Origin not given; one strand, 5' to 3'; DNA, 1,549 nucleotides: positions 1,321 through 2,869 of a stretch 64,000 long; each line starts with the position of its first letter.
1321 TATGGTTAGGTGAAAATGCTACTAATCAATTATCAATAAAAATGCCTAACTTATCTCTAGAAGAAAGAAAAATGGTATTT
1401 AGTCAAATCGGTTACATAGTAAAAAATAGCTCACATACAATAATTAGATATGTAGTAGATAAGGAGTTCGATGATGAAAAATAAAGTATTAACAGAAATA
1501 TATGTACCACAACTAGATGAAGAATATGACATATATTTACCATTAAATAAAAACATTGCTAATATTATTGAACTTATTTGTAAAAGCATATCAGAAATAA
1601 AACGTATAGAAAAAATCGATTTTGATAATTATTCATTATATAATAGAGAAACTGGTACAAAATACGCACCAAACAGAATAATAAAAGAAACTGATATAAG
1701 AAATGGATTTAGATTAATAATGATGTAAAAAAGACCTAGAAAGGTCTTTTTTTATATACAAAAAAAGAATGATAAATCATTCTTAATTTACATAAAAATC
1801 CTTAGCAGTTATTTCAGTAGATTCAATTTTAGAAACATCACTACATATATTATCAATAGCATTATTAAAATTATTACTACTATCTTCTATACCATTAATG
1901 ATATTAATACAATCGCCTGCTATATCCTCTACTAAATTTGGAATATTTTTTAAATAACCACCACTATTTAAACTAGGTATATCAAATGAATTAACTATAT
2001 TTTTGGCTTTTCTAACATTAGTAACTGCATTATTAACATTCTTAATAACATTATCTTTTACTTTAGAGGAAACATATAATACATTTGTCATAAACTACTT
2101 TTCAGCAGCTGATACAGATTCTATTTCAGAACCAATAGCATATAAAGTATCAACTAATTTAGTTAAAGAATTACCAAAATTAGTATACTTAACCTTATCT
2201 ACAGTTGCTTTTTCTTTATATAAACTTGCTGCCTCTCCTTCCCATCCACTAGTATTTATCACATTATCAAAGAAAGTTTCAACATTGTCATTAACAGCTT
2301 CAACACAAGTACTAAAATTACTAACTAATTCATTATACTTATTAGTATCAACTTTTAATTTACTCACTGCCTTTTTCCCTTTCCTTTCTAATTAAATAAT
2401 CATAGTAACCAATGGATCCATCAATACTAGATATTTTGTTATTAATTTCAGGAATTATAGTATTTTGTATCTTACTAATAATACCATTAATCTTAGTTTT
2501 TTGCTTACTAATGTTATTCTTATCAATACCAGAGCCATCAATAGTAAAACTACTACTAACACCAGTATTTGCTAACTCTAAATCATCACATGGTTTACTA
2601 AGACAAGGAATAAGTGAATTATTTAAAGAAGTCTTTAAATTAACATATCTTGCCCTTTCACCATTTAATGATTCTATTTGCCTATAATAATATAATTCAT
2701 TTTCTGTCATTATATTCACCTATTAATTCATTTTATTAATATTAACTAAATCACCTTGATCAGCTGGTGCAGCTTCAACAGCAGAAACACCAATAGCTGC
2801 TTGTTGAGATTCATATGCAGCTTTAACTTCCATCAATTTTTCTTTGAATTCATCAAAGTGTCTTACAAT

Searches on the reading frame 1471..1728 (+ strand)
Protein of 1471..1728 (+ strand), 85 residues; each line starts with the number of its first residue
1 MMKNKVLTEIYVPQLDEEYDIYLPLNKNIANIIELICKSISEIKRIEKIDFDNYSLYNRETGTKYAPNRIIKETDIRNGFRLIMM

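Call 3: search_protein_families(library=pfam, proteins=[window:1471-1728:+], max_evalue=1)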
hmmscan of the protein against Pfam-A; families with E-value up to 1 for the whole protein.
window:1471-1728:+ (85 aa): 1 family
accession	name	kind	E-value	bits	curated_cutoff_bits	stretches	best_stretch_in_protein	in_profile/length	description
PF08817.16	YukD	-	0.2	12.9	27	1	16-83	10-75/76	WXG100 protein secretion system (Wss), protein YukD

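Call 6: search_protein_families(library=ncbifam, proteins=[window:1471-1728:+], max_evalue=1)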
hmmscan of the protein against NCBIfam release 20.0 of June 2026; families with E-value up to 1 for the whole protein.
window:1471-1728:+ (85 aa): 0 families

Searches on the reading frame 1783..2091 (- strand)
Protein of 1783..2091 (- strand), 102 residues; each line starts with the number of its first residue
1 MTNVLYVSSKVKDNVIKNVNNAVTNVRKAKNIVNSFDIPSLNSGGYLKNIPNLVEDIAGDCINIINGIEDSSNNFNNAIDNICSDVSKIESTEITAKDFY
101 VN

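Call 3: search_protein_families(library=pfam, proteins=[window:1783-2091:-], max_evalue=1)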
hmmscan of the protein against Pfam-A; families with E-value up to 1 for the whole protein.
window:1783-2091:- (102 aa): 2 families
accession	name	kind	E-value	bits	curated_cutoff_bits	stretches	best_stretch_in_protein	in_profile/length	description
PF01387.22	Synuclein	-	0.017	15.8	23.3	1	4-35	37-68/134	Synuclein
PF04129.18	Vps52_CC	-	0.039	14.1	26.5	1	49-90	8-48/173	Vps52/Sac2 family, coiled-coil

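Call 6: search_protein_families(library=ncbifam, proteins=[window:1783-2091:-], max_evalue=1)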
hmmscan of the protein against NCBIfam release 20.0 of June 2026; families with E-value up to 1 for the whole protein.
window:1783-2091:- (102 aa): 2 families
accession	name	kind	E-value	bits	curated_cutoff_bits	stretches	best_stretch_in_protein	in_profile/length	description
NF010000.0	PRK13473.1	subfamily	0.0072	15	615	1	5-73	286-355/475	aminobutyraldehyde dehydrogenase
NF006916.0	PRK09407.1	equivalog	0.064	11.8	521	1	5-67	303-365/526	succinic semialdehyde dehydrogenase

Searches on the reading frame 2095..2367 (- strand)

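Call 3: search_protein_families(library=pfam, proteins=[window:2095-2367:-], max_evalue=1)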
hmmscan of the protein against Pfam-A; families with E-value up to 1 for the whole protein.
window:2095-2367:- (90 aa): 2 families
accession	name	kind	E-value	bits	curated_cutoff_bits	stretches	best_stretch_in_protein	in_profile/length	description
PF21725.3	T7SS_signal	-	0.086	13.1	27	1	13-77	78-140/241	Putative T7SS secretion signal domain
PF07118.16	DUF1374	-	0.25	12.3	21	0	3-28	28-53/92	Protein of unknown function (DUF1374)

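Call 6: search_protein_families(library=ncbifam, proteins=[window:2095-2367:-], max_evalue=1)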
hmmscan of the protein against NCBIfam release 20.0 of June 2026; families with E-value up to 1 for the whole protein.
window:2095-2367:- (90 aa): 3 families
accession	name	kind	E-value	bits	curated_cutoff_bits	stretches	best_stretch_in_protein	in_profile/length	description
TIGR03930.1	WXG100_ESAT6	subfamily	0.017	15.3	44.85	1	5-84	3-83/90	WXG100 family type VII secretion target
NF033952.2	AcrID1_fam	equivalog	0.059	13.8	30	0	3-29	28-54/93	AcrID1 family anti-CRISPR protein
NF033630.1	SLATT_6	subfamily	0.097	12.4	100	1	47-87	71-111/180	SLATT domain-containing protein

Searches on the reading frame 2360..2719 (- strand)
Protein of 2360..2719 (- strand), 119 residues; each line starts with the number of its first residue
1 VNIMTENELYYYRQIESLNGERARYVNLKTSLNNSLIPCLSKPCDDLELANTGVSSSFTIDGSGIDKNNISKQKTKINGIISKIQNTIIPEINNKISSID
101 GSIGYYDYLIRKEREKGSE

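Call 3: search_protein_families(library=pfam, proteins=[window:2360-2719:-], max_evalue=1)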
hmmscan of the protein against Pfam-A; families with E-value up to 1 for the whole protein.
window:2360-2719:- (119 aa): 1 family
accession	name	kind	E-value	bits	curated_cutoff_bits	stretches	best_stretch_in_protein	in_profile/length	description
PF23055.1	DUF7041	-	0.031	15.1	28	1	66-103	21-58/85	Domain of unknown function (DUF7041)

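Call 6: search_protein_families(library=ncbifam, proteins=[window:2360-2719:-], max_evalue=1)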
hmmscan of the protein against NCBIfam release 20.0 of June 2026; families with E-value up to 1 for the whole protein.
window:2360-2719:- (119 aa): 1 family
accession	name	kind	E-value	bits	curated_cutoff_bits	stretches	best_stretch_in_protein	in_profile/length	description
NF045918.1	PhsystIBiosynBtpA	equivalog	0.15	11.4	400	1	44-82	196-234/261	photosystem I biogenesis protein BtpA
